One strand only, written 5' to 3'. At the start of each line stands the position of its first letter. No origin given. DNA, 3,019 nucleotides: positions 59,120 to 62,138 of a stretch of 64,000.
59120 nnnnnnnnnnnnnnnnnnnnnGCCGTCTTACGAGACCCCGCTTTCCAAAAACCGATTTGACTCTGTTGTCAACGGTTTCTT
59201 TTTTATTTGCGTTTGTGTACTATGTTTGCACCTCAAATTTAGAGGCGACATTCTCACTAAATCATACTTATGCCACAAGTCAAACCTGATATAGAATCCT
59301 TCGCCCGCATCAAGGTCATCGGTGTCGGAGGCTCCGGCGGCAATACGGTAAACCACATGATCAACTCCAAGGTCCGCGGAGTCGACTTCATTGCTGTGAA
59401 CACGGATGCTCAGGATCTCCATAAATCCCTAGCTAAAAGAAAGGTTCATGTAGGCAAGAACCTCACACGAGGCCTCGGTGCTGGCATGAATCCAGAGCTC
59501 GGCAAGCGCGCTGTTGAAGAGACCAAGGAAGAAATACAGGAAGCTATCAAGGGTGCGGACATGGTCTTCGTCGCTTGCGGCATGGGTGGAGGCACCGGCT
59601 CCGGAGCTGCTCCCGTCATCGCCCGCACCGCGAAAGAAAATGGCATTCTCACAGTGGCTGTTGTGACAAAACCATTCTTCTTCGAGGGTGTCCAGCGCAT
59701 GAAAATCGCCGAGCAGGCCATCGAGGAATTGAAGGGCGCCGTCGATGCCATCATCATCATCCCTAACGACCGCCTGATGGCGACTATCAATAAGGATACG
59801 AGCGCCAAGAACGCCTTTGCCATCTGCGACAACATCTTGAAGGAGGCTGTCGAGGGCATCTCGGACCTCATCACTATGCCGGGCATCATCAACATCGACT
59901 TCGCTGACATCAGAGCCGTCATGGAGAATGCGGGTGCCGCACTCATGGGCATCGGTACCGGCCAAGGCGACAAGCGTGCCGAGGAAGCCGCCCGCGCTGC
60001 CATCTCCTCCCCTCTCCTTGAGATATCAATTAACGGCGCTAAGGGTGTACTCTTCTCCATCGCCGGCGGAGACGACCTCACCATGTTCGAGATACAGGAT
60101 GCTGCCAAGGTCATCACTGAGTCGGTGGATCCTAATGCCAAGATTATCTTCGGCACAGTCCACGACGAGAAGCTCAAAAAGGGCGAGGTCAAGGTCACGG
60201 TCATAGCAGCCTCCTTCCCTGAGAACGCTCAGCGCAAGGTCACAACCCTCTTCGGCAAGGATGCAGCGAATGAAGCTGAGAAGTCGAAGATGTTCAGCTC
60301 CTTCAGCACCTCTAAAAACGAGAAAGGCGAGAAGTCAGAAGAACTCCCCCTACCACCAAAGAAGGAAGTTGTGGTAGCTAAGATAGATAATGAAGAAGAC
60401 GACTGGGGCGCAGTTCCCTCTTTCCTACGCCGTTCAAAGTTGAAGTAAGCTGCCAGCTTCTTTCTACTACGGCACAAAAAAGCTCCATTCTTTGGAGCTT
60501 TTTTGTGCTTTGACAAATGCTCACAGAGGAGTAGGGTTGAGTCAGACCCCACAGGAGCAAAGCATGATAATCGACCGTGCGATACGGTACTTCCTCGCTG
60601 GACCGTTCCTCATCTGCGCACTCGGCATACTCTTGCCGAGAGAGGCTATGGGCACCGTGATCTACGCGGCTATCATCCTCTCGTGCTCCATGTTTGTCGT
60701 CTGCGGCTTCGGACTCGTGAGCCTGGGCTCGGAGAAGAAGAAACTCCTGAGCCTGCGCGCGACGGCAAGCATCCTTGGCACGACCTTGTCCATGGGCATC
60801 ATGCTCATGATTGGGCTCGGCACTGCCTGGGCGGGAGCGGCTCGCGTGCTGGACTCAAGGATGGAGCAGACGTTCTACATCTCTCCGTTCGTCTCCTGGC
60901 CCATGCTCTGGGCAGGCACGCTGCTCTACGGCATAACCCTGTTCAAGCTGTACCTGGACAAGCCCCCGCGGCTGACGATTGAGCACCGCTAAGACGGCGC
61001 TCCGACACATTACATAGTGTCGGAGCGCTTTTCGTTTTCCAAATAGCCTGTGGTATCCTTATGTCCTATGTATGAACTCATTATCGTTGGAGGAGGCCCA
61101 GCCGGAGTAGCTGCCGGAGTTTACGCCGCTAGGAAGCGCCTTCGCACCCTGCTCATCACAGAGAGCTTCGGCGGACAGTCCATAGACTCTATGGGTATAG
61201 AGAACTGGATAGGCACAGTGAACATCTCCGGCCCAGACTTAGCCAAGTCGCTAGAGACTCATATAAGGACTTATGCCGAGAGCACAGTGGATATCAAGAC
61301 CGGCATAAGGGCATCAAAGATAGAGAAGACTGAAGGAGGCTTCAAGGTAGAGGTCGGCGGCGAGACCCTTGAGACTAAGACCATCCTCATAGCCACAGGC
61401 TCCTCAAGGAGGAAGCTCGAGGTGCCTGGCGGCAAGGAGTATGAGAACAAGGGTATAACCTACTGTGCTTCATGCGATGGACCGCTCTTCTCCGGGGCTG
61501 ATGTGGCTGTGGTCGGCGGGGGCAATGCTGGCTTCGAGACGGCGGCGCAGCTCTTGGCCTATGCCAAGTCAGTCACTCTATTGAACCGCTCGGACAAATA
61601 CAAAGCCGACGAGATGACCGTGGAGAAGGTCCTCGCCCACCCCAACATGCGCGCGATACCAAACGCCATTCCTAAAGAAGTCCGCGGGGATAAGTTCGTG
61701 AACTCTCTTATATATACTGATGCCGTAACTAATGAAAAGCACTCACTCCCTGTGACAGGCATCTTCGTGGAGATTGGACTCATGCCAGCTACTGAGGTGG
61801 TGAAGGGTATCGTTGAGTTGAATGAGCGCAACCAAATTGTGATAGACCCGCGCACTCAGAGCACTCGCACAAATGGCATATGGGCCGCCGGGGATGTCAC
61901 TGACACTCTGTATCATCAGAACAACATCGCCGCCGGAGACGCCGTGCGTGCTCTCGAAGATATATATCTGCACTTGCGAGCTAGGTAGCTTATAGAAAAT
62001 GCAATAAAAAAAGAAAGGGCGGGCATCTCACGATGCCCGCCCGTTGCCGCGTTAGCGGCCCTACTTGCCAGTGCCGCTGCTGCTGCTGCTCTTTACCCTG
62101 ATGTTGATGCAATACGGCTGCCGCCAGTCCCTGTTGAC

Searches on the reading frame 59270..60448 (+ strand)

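Call 35: search_protein_families(library=pfam, max_evalue=0.001, proteins=[window:59270-60448:+])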
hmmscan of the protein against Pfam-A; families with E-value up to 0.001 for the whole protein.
window:59270-60448:+ (392 aa): 3 families
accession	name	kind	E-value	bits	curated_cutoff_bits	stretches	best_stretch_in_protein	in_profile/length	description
PF00091.31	Tubulin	-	3.3e-50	171.4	33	1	13-173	1-189/190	Tubulin/FtsZ family, GTPase domain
PF12327.13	FtsZ_C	-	1.1e-31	109.4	27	1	222-315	1-93/95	FtsZ family, C-terminal domain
PF13809.12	Tubulin_2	-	0.00016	21.5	27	0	85-118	135-183/356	Tubulin like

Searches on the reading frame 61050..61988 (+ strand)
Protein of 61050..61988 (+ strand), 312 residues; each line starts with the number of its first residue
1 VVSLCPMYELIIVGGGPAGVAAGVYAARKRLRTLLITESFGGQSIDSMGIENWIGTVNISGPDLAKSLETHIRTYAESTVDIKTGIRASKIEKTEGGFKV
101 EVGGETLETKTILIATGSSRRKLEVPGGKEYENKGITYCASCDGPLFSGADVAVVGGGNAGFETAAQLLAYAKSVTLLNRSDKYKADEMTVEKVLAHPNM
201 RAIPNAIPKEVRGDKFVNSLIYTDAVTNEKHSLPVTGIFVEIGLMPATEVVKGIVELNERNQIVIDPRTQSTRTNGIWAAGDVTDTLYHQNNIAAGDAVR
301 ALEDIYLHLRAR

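Call 48: find_encoding_contigs(protein=window:61050-61988:+, flank=10000, max_places=3)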
Protein window:61050-61988:+ (312 aa): no gene with exactly this product is on record in the collection.
